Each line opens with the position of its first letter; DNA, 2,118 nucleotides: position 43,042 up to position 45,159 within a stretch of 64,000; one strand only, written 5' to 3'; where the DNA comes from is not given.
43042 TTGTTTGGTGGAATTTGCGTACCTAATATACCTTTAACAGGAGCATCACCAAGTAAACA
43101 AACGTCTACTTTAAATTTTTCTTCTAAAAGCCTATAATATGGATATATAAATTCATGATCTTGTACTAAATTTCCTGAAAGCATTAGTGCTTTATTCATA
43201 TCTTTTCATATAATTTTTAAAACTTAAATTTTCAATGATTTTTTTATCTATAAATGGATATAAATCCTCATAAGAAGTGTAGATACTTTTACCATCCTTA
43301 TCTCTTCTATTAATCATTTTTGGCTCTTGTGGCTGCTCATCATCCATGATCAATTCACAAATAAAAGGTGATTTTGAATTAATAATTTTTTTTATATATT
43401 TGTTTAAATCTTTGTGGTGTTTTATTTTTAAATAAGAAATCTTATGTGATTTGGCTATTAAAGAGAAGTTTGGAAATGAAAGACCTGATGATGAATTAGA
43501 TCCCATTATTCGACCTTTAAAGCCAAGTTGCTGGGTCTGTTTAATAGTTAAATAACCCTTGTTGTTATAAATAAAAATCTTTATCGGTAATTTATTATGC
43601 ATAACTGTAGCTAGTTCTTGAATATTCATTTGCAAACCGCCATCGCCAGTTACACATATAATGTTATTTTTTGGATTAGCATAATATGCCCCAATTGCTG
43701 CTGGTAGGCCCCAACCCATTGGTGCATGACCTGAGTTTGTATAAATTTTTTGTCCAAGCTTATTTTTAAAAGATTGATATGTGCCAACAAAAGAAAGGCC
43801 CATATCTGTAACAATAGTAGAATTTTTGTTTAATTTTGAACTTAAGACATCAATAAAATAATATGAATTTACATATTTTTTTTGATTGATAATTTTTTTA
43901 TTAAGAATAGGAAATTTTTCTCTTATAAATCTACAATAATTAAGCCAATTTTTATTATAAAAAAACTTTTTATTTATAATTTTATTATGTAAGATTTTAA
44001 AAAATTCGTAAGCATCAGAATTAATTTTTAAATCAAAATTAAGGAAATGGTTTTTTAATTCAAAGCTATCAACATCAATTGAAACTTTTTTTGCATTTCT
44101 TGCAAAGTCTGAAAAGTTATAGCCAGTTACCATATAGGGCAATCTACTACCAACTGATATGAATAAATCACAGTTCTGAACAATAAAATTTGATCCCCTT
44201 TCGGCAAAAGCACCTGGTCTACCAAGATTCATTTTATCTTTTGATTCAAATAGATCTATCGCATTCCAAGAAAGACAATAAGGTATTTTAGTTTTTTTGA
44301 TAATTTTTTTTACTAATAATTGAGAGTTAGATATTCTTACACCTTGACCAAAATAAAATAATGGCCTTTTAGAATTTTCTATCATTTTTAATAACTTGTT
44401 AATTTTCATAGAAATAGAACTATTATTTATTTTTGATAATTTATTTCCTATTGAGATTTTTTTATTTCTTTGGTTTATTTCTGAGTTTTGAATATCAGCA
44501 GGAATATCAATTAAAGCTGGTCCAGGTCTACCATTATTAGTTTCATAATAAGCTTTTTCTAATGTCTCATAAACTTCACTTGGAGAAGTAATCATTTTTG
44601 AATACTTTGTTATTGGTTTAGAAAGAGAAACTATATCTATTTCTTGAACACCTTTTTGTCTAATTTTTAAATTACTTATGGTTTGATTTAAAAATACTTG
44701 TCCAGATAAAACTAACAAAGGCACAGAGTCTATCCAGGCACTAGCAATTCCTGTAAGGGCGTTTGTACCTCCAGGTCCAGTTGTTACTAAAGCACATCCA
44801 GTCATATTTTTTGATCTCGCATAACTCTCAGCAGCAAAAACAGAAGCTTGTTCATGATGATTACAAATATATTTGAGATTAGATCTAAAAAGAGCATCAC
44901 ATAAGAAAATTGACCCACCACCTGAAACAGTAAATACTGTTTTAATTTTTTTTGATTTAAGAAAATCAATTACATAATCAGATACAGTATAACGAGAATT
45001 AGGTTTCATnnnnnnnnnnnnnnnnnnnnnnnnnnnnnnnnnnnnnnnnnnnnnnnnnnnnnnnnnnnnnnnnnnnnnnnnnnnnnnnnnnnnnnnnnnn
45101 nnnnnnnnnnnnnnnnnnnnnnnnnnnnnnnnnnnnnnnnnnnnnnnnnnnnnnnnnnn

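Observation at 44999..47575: Cupin fused to a catalytically degenerate ThDP-enzyme paralog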

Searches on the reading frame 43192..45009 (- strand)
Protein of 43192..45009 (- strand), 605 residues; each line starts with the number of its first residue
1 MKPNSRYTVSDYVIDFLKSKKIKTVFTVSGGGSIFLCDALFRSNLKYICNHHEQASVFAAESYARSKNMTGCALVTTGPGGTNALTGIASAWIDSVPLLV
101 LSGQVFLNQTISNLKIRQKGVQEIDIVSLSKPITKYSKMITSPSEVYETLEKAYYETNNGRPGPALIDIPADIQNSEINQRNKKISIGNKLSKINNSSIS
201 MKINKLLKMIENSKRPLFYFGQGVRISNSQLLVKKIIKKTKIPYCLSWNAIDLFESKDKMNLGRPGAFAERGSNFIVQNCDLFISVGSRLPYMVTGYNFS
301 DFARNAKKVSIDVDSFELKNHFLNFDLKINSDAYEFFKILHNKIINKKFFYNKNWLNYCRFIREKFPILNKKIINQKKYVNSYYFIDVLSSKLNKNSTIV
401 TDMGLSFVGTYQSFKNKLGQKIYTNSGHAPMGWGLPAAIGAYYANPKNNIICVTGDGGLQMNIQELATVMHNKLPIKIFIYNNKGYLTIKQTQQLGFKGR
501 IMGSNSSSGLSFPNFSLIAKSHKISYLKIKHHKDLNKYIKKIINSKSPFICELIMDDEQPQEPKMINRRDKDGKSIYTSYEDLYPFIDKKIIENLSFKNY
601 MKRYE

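Call 3: search_protein_families(library=pfam, proteins=[window:43192-45009:-], max_evalue=0.01)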
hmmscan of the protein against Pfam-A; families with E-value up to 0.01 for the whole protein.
window:43192-45009:- (605 aa): 3 families
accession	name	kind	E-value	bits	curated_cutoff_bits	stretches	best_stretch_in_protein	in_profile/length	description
PF02775.26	TPP_enzyme_C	-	3.7e-35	121.4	21.9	1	408-552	7-150/151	Thiamine pyrophosphate enzyme, C-terminal TPP binding domain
PF02776.23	TPP_enzyme_N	-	5.6e-31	107.2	26.8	1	8-128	2-118/119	Thiamine pyrophosphate enzyme, N-terminal TPP binding domain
PF00205.28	TPP_enzyme_M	-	2.2e-24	86.2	30.4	1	203-337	1-134/137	Thiamine pyrophosphate enzyme, central domain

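Call 14: search_solved_structures(query=window:43192-45009:-, max_evalue=1e-10)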
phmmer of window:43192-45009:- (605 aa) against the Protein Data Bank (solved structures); distinct sequences matched with E-value up to 1e-10: 149 (the best 60 are shown).
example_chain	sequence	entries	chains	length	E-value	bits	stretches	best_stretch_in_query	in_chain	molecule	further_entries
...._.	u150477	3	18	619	2.7e-112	379.5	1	4-595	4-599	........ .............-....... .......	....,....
5ahk_A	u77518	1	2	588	2.3e-78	267.5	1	5-569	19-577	ACETOLACTATE SYNTHASE II, LARGE SUBUNIT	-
7tzz_A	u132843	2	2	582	2.4e-73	250.9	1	9-559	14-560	Acetolactate synthase, chloroplastic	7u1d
7u25_A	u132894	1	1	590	2.6e-73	250.8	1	9-559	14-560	Acetolactate synthase, chloroplastic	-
3e9y_A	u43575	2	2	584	3.5e-73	250.4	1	9-559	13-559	Acetolactate synthase, chloroplastic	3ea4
7stq_A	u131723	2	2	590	3.6e-73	250.4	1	9-559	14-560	Acetolactate synthase, chloroplastic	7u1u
6u9h_A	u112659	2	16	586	4.9e-73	249.9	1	9-559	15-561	Acetolactate synthase, chloroplastic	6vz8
1ybh_A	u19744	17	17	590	5e-73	249.9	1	9-559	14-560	Acetolactate synthase, chloroplast | Acetolactate synthase | Acetolactate synthase, chloroplastic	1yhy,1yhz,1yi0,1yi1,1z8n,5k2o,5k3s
8et5_A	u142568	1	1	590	5.2e-73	249.9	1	9-559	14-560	Acetolactate synthase, chloroplastic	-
6lpi_A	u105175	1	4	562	1.2e-70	242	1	4-563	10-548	Acetolactate synthase isozyme 1 large subunit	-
6dek_A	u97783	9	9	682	3.2e-64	220.8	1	17-564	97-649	Acetolactate synthase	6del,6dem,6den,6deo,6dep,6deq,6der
1jsc_A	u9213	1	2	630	3.1e-61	211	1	16-565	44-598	ACETOHYDROXY-ACID SYNTHASE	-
6u9d_A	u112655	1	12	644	3.3e-61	210.9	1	16-565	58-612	Acetolactate synthase catalytic subunit, mitochondrial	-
1n0h_A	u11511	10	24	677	3.9e-61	210.6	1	16-565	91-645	Acetolactate synthase | Acetolactate synthase, mitochondrial | Acetolactate synthase catalytic subunit, mitochondrial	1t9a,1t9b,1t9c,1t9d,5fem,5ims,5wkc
7egv_A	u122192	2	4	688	3.1e-56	194.5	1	19-563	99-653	Acetolactate synthase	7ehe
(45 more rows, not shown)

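Call 16: search_protein_families(library=ncbifam, proteins=[window:43192-45009:-], max_evalue=0.001)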
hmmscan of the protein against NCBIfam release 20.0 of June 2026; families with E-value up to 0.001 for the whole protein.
window:43192-45009:- (605 aa): 53 families (the best 25 are shown)
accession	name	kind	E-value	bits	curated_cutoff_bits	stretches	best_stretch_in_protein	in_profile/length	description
TIGR00118.1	acolac_lg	equivalog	1.6e-114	383.4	538.35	1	10-564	4-543/557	biosynthetic-type acetolactate synthase large subunit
NF006524.0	PRK08978.1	equivalog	5.6e-109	364.9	738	1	10-559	4-528/548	acetolactate synthase 2 catalytic subunit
NF004710.0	PRK06048.1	equivalog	1.9e-102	343.5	976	1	6-561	7-543/561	acetolactate synthase large subunit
NF004919.0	PRK06276.1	equivalog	4.4e-102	342.3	866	1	11-558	5-541/582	acetolactate synthase large subunit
NF005228.0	PRK06725.1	equivalog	6.8e-99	331.6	991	1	8-562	17-552/571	acetolactate synthase large subunit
NF005651.0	PRK07418.1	subfamily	1.2e-97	327.6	942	1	5-557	17-561/617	acetolactate synthase large subunit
NF006016.1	PRK08155.1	equivalog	2.1e-97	326.8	870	1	6-559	2-536/554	acetolactate synthase large subunit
NF006319.0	PRK08527.1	equivalog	2.9e-97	326.4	905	1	9-556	6-539/565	acetolactate synthase large subunit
NF005824.0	PRK07710.1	equivalog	4.1e-92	309.3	976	1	7-556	17-549/573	acetolactate synthase large subunit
NF005584.0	PRK07282.1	equivalog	5.5e-92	309.1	970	1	7-558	10-543/566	acetolactate synthase large subunit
NF006581.0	PRK09107.1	equivalog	1.7e-89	300.7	974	1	5-557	9-555/595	acetolactate synthase 3 large subunit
NF005058.0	PRK06466.1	equivalog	9e-87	291.8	951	1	10-550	7-541/574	acetolactate synthase 3 large subunit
NF005860.0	PRK07789.1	equivalog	2.8e-86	290.2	881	1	5-555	32-578/615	acetolactate synthase large subunit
NF006525.0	PRK08979.1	equivalog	5.3e-84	282.6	1084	1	10-558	7-547/572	acetolactate synthase 3 large subunit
NF005409.0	PRK06965.1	equivalog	1.8e-81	274.3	1035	1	10-546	24-551/587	acetolactate synthase 3 catalytic subunit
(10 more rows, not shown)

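Call 58: search_solved_structures(query=window:43192-45009:-, max_evalue=1e-100, show_alignments=1)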
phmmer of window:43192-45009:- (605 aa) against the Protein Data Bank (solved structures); distinct sequences matched with E-value up to 1e-100: 1.
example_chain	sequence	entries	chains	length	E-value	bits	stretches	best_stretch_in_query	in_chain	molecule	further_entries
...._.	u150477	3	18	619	2.7e-112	379.5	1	4-595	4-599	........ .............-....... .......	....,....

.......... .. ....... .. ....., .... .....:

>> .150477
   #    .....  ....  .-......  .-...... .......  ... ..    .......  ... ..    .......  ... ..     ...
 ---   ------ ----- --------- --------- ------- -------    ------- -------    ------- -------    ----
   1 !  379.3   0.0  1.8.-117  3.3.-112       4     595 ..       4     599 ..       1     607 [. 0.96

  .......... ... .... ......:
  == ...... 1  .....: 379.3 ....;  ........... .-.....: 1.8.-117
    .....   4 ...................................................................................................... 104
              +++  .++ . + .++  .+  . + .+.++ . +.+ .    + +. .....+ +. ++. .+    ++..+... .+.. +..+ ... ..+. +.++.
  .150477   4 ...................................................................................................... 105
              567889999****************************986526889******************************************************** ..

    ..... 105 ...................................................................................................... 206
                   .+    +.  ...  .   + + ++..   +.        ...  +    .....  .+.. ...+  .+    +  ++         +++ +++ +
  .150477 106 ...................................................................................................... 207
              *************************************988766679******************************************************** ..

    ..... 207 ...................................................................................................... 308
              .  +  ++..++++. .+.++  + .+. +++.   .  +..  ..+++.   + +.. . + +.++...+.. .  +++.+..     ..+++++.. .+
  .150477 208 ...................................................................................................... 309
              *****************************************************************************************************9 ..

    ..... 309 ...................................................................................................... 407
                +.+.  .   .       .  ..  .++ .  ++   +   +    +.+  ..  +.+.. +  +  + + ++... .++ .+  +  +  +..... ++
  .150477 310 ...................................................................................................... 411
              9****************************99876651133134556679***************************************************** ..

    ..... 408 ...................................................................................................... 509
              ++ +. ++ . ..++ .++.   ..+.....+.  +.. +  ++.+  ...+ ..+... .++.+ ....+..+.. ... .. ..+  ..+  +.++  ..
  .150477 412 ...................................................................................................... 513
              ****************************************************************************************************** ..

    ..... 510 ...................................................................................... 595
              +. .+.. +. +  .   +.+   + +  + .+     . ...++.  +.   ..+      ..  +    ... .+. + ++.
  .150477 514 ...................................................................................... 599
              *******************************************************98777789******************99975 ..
